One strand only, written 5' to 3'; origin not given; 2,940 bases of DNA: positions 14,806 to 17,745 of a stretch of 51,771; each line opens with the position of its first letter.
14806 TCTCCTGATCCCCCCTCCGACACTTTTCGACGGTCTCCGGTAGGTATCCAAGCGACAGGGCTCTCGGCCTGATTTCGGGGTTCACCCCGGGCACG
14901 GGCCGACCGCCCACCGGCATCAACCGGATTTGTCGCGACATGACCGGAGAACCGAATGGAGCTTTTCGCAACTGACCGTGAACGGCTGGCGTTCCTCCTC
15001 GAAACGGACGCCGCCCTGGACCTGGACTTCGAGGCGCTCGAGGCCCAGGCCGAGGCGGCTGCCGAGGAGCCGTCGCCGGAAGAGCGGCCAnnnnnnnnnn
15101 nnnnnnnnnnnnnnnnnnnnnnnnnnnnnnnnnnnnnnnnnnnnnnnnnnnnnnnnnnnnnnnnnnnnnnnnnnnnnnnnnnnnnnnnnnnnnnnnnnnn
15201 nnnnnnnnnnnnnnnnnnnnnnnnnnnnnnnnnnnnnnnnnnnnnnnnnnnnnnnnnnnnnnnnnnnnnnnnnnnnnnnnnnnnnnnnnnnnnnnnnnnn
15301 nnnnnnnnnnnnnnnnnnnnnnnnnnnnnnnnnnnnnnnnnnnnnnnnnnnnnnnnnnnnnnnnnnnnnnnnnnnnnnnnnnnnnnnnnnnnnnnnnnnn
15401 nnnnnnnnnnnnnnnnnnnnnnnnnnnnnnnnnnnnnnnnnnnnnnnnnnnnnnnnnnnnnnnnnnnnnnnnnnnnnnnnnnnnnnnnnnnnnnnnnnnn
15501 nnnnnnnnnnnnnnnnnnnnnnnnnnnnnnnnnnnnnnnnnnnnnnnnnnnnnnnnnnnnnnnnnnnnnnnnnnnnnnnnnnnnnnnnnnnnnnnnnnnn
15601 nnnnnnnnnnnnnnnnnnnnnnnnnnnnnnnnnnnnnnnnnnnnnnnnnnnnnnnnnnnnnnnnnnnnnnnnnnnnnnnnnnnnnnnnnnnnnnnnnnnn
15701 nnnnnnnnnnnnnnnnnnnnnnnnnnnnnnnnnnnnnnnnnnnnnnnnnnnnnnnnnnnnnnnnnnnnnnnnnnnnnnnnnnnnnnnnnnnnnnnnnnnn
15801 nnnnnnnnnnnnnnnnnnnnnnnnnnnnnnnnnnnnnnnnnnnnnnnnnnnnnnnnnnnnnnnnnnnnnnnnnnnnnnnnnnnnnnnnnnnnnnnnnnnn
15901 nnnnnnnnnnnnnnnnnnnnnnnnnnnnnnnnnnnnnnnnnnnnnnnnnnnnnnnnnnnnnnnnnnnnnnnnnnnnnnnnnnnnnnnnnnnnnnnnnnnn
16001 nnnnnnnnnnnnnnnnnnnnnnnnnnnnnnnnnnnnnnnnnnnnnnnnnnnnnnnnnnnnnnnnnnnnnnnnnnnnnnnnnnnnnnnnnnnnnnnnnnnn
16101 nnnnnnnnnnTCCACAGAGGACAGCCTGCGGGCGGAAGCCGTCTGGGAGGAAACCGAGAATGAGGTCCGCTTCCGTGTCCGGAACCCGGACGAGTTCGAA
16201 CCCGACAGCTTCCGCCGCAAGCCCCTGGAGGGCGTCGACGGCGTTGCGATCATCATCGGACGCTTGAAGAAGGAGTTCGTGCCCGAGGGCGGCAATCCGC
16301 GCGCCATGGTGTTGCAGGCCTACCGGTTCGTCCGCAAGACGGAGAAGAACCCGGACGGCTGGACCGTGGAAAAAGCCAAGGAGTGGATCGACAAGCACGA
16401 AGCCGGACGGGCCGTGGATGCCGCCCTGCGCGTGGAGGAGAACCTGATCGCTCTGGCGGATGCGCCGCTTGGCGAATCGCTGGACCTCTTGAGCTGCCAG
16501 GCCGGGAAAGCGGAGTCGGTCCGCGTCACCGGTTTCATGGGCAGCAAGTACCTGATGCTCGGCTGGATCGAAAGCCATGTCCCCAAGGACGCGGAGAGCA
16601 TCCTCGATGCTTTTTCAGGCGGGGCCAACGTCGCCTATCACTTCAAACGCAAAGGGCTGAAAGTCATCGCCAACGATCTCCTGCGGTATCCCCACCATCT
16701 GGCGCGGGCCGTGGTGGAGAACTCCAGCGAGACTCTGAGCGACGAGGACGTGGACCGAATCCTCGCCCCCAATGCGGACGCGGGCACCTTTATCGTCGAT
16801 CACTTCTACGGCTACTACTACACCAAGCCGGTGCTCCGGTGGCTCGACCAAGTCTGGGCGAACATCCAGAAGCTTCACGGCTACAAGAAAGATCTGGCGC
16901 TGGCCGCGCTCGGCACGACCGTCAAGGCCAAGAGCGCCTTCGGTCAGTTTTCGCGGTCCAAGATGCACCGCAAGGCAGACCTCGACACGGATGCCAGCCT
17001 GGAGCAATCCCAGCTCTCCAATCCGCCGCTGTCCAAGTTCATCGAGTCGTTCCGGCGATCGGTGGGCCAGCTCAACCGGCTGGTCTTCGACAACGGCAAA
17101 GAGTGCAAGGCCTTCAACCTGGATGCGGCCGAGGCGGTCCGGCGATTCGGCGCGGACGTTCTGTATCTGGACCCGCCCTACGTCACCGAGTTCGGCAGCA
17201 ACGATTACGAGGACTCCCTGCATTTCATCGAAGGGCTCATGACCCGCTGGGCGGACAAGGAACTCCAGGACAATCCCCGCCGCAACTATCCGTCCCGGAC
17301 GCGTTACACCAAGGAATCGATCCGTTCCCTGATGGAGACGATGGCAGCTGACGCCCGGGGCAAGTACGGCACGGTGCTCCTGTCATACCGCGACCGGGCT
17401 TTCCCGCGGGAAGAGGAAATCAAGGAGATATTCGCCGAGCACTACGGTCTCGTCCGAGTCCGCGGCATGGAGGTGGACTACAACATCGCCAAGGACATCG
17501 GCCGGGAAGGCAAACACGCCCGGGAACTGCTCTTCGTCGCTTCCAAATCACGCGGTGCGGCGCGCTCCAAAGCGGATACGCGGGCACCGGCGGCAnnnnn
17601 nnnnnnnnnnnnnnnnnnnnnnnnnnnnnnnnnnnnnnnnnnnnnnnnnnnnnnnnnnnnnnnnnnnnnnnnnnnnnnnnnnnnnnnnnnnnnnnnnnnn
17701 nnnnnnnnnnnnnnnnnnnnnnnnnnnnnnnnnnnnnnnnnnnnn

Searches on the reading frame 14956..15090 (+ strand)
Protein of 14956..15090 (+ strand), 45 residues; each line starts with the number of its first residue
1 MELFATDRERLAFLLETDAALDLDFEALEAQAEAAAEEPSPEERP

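Call 20: search_protein_families(library=pfam, proteins=[window:14956-15090:+], max_evalue=10)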
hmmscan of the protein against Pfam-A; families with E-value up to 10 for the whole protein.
window:14956-15090:+ (45 aa): 0 families

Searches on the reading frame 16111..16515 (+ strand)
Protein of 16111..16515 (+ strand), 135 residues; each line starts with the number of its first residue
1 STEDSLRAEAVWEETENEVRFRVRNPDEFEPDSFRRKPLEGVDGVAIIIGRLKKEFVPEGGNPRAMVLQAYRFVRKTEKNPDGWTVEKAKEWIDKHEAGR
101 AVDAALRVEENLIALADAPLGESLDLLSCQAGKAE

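Call 20: search_protein_families(library=pfam, proteins=[window:16111-16515:+], max_evalue=10)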
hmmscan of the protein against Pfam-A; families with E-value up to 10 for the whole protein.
window:16111-16515:+ (135 aa): 3 families
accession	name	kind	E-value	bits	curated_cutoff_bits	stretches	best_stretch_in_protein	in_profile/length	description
PF22273.1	DUF6956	-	0.12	12.9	27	1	79-102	24-47/80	Domain of unknown function (DUF6956)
PF10633.15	NPCBM_assoc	-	0.16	12.6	24.4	1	79-109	29-59/78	NPCBM-associated, NEW3 domain of alpha-galactosidase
PF12655.13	CDIF630_02480-like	-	0.17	12.3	25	1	81-95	19-33/36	Spore surface protein CDIF630_02480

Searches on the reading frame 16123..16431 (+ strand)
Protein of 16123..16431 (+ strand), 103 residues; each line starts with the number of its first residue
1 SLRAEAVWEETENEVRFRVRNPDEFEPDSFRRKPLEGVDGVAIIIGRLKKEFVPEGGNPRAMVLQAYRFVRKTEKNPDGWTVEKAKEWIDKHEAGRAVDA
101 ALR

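Call 54: find_homologous_proteins(query=window:16123-16431:+, max_evalue=0.001)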
Query seq(103 aa) (103 aa): 4 proteins with E <= 0.001 among 7 candidates.
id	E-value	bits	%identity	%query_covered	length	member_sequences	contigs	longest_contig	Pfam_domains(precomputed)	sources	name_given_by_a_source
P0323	1.0e-24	105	69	70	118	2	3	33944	-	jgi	-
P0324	9.7e-24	102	83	58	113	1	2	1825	-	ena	-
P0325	2.3e-23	100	96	50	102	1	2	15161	-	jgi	-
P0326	1.7e-16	78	86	43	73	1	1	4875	-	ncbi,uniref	ncbi:MAG: hypothetical protein ACUVWY_14970, partial [Desulfosoma sp.]|uniref:hypothetical protein n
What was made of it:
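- Tried and rejected: The third homologue search, with the linker domain, returned only fragments (call 54).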

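Call 64: predict_structure(alignment_id=A2)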
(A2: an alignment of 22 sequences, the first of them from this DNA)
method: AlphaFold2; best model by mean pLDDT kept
length: 103 residues; sequences in the alignment: 22
mean_pLDDT: 85.5   pTM: 0.75
mean pLDDT of the five models: 85.5, 83.7, 83.5, 82.8, 79.9
residues with pLDDT >= 90: 70; 70-90: 18; 50-70: 4; < 50: 11
segments of 3 or more residues with pLDDT < 50: 1-3, 95-97, 99-103
pLDDT, mean of each block of 10 residues (from residue 1): 66 92 94 93 95 89 94 94 92 58 45
secondary structure, 60 per line:
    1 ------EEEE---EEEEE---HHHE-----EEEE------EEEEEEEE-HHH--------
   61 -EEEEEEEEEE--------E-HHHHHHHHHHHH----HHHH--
elements in order: E7-10 E14-18 E31-34 E41-48 E62-71 H82-93 H98-101

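Call 67: fold_search(model_id=the predicted structure, library=viral)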
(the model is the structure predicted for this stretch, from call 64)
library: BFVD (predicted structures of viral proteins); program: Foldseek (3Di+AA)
matches with E <= 10: 446; with E <= 0.001: 1
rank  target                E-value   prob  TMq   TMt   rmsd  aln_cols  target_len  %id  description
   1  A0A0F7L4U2            3.5e-04  1.00  0.64  0.15   6.0        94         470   21  Uncharacterized protein [uncultured marine virus]
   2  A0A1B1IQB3            5.8e-03  1.00  0.56  0.13   3.0        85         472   21  (no name in the UniProt tables at hand)
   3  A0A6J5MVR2            1.3e-01  1.00  0.55  0.15   2.5        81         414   30  Prohead protease [uncultured Caudovirales phage]
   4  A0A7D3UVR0            2.2e-01  0.47  0.33  0.25   7.4        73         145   12  Molecular chaperone IbpA HSP20 family [Fadolivirus FV1/VV64]
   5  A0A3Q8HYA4            2.4e-01  0.60  0.38  0.40  11.4       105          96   14  (no name in the UniProt tables at hand)
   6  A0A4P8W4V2            3.9e-01  0.20  0.28  0.23  10.4        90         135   11  (no name in the UniProt tables at hand)
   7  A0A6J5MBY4            5.2e-01  0.41  0.37  0.31   6.9       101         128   10  IbpA Molecular chaperone (Small heat shock protein) [uncultured Caudovirales phage]
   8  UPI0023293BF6         5.5e-01  0.11  0.20  0.24  11.8        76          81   16  (no name look-up for this kind of identifier)
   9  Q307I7                6.5e-01  0.16  0.24  0.04  10.0        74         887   16  Capsid protein [Giardia canis virus]
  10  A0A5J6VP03            8.6e-01  0.10  0.22  0.11  11.4        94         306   13  PH domain-containing protein [Megaviridae environmental sample]
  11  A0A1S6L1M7            8.6e-01  0.08  0.21  0.19   9.0        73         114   23  (no name in the UniProt tables at hand)
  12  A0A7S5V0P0            8.6e-01  0.06  0.20  0.10  17.6       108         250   13  (no name in the UniProt tables at hand)
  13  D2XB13                9.1e-01  0.13  0.26  0.22  10.2        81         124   11  Uncharacterized protein [Marseillevirus marseillevirus]
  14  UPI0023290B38         9.6e-01  0.10  0.25  0.24  11.6        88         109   11  (no name look-up for this kind of identifier)
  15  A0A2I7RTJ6            1.0e+00  0.10  0.21  0.27   9.9        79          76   11  (no name in the UniProt tables at hand)
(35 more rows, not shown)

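Call 89: search_protein_families(library=phrogs, proteins=[window:16123-16431:+], max_evalue=0.1)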
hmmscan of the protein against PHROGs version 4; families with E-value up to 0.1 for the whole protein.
window:16123-16431:+ (103 aa): 0 families
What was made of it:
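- On Nested protease/scaffold gene (lambda C/Nu3, Mu I/Z type): No named scaffold family matches (call 89).
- The tail matches no named scaffold family; PHROG finds only its own family (call 89).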

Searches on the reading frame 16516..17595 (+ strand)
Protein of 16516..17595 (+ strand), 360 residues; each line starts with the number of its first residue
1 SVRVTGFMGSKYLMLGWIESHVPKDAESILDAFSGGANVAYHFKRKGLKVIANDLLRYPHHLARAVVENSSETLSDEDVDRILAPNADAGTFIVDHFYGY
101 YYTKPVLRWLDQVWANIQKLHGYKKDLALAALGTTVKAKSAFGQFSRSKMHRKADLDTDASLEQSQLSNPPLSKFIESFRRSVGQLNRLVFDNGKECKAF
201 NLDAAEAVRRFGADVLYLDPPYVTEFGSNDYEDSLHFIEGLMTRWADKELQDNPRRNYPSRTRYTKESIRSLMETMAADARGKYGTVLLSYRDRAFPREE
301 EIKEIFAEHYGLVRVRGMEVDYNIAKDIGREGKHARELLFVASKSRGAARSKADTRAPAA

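Call 90: search_protein_families(library=ncbifam, proteins=[window:16516-17595:+], max_evalue=0.01)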
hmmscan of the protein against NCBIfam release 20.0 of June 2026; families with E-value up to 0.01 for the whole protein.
window:16516-17595:+ (360 aa): 1 family
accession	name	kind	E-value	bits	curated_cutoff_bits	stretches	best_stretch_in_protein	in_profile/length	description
TIGR00571.1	dam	subfamily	6.3e-06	26.1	114.85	1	7-55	7-53/267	Dam family site-specific DNA-(adenine-N6)-methyltransferase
